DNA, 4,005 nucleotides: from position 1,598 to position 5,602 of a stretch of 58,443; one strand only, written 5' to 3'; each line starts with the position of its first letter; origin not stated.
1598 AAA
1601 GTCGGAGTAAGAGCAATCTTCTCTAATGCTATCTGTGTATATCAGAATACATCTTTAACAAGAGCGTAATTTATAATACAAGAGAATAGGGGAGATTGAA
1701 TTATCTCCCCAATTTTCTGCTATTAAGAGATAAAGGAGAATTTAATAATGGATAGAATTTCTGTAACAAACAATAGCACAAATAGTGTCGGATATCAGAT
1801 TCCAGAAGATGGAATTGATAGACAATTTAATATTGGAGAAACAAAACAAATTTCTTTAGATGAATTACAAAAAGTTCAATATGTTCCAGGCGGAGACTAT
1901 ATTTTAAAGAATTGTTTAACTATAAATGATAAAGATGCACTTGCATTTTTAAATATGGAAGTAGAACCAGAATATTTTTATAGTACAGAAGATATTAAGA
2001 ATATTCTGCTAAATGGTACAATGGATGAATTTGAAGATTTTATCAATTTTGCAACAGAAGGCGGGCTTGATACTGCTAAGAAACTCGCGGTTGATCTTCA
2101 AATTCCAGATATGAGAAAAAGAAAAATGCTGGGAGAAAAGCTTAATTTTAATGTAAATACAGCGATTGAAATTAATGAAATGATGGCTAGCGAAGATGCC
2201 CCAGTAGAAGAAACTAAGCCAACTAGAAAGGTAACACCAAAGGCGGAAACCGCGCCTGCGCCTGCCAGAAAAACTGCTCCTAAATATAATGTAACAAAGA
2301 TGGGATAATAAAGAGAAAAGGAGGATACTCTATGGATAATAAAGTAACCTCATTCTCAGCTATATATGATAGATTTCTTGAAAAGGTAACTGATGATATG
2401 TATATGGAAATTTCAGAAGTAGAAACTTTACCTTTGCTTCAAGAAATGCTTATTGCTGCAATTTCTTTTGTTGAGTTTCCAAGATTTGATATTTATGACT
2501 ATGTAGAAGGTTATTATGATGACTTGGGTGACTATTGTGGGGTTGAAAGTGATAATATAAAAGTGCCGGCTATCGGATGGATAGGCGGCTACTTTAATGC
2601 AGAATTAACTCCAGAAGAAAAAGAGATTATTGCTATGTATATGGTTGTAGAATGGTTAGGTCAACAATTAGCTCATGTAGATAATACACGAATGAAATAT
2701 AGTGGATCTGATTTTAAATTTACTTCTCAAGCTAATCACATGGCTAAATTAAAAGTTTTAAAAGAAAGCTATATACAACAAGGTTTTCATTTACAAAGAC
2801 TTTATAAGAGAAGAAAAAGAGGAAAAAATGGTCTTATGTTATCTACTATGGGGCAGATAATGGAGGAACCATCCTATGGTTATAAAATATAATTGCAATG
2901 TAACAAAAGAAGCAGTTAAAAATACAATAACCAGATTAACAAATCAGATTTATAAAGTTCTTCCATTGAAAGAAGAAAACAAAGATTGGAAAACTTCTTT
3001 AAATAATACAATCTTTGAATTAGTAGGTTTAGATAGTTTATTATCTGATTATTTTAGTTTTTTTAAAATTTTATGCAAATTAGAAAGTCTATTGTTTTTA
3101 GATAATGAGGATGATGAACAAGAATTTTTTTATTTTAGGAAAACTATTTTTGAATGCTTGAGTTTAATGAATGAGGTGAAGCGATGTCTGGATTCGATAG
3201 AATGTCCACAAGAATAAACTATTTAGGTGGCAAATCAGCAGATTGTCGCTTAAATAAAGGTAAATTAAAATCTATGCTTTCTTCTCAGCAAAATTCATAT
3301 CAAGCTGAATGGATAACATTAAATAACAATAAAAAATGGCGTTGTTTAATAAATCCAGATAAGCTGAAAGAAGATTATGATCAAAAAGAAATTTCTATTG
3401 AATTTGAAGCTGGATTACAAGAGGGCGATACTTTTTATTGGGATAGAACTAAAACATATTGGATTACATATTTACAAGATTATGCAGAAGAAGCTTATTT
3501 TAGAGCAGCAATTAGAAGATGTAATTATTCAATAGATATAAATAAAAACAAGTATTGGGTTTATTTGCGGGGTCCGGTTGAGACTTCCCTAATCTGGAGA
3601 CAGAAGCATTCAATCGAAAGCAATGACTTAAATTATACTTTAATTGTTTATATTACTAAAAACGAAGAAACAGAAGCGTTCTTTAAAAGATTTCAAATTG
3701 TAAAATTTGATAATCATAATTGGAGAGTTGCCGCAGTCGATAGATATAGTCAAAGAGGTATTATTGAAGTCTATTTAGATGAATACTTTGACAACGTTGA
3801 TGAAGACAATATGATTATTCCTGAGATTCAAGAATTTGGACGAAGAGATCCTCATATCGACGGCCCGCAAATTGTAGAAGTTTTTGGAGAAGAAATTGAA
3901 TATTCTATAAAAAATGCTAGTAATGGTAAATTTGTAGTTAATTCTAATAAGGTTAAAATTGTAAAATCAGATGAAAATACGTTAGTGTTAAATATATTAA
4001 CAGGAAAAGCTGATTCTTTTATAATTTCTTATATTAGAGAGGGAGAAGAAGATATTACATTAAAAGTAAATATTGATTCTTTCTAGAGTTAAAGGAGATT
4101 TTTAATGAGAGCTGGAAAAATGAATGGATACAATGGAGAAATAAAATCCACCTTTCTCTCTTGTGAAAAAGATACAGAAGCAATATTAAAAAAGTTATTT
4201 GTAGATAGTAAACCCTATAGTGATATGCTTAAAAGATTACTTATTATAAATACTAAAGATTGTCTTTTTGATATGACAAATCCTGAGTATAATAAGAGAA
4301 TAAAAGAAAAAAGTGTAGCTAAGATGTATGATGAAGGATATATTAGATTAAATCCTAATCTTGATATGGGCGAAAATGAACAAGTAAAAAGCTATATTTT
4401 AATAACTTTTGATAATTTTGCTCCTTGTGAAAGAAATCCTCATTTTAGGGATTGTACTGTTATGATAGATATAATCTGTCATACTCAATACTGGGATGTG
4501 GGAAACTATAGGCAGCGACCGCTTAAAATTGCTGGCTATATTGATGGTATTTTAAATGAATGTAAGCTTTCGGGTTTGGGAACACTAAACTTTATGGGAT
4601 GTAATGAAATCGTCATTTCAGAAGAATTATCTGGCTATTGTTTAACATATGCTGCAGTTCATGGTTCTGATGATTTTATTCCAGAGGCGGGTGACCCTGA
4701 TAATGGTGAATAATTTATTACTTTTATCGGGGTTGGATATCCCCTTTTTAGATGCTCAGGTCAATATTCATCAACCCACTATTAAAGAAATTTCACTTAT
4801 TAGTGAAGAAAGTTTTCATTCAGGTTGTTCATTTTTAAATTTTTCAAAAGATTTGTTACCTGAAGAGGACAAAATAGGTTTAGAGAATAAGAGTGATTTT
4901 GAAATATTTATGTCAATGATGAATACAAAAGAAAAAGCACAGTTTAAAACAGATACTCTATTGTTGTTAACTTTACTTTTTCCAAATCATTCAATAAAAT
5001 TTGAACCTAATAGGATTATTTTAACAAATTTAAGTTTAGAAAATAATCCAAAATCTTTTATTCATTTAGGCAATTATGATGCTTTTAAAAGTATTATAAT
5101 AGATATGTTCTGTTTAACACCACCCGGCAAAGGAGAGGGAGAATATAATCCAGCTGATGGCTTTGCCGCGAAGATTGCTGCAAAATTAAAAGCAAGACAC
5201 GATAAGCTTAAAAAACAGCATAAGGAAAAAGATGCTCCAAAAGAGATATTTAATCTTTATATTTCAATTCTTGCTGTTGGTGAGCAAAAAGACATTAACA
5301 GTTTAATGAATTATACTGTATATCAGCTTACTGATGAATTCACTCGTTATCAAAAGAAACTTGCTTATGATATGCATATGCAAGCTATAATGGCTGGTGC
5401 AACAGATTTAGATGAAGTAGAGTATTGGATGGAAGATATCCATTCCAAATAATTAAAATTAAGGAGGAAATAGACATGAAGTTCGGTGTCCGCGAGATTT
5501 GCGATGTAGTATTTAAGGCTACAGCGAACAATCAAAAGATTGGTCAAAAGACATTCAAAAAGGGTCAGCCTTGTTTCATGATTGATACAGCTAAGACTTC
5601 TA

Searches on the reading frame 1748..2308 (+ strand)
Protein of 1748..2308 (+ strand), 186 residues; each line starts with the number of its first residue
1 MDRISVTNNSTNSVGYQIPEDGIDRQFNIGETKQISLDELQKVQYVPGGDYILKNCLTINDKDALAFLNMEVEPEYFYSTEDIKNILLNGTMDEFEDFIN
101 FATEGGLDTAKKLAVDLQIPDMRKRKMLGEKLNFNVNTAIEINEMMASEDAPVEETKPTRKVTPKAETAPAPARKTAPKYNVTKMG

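Call 7: search_protein_families(library=phrogs, proteins=[window:1748-2308:+], max_evalue=0.01)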
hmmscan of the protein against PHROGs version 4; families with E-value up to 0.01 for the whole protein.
window:1748-2308:+ (186 aa): 1 family
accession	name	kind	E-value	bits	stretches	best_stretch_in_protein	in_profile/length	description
phrog_30998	-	unknown function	7.5e-11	42.8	1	4-151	23-176/224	-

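Call 8: search_protein_families(library=pfam, proteins=[window:1748-2308:+], max_evalue=0.1)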
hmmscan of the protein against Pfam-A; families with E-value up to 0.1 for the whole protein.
window:1748-2308:+ (186 aa): 0 families

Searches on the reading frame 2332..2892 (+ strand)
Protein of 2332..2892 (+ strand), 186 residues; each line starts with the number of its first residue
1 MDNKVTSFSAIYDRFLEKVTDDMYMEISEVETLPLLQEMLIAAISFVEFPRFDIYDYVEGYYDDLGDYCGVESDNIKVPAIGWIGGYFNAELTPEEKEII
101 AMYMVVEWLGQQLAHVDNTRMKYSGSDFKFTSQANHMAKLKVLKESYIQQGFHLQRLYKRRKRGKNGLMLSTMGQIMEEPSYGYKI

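Call 7: search_protein_families(library=phrogs, proteins=[window:2332-2892:+], max_evalue=0.01)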
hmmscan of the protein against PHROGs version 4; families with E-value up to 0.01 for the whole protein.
window:2332-2892:+ (186 aa): 1 family
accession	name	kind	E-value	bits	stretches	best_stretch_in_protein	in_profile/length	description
phrog_3853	-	unknown function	1.2e-28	100.8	1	5-161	2-139/146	-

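Call 8: search_protein_families(library=pfam, proteins=[window:2332-2892:+], max_evalue=0.1)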
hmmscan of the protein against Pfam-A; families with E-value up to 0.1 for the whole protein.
window:2332-2892:+ (186 aa): 0 families

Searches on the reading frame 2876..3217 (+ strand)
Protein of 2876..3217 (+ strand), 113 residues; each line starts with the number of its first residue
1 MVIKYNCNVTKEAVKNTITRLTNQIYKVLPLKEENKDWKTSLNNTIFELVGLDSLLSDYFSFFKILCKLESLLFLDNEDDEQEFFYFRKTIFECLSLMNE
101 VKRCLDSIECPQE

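Call 7: search_protein_families(library=phrogs, proteins=[window:2876-3217:+], max_evalue=0.01)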
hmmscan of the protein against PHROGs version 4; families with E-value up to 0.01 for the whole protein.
window:2876-3217:+ (113 aa): 2 families
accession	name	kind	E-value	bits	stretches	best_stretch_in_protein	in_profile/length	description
phrog_29637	-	unknown function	1.3e-11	45.6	1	18-103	21-101/104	-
phrog_5523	-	unknown function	3.9e-09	37.6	1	11-101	6-98/104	-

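Call 8: search_protein_families(library=pfam, proteins=[window:2876-3217:+], max_evalue=0.1)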
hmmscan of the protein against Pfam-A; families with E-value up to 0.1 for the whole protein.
window:2876-3217:+ (113 aa): 0 families

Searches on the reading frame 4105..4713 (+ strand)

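Call 7: search_protein_families(library=phrogs, proteins=[window:4105-4713:+], max_evalue=0.01)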
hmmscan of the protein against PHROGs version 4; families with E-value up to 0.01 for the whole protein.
window:4105-4713:+ (202 aa): 2 families
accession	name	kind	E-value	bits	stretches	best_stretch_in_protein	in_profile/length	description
phrog_6123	-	head and packaging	9.4e-15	55.7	1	39-183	38-180/185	virion structural protein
phrog_9587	-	unknown function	0.00061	21.1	1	79-182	59-161/167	-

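Call 8: search_protein_families(library=pfam, proteins=[window:4105-4713:+], max_evalue=0.1)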
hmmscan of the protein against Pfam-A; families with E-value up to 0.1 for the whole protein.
window:4105-4713:+ (202 aa): 0 families

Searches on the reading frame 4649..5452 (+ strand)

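Call 7: search_protein_families(library=phrogs, proteins=[window:4649-5452:+], max_evalue=0.01)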
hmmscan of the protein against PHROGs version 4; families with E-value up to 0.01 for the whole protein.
window:4649-5452:+ (267 aa): 2 families
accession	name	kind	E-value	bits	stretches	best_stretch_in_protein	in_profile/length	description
phrog_4051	-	unknown function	1.5e-27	97.7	1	24-264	9-245/247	-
phrog_9724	-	unknown function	8.9e-06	26.3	1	26-264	7-261/269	-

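Call 8: search_protein_families(library=pfam, proteins=[window:4649-5452:+], max_evalue=0.1)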
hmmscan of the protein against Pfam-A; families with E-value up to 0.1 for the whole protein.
window:4649-5452:+ (267 aa): 1 family
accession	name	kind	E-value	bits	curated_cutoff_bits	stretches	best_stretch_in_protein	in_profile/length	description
PF25610.1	HR1_TOCA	-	0.098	13.4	27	0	174-238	16-83/90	TOCA family HR1 domain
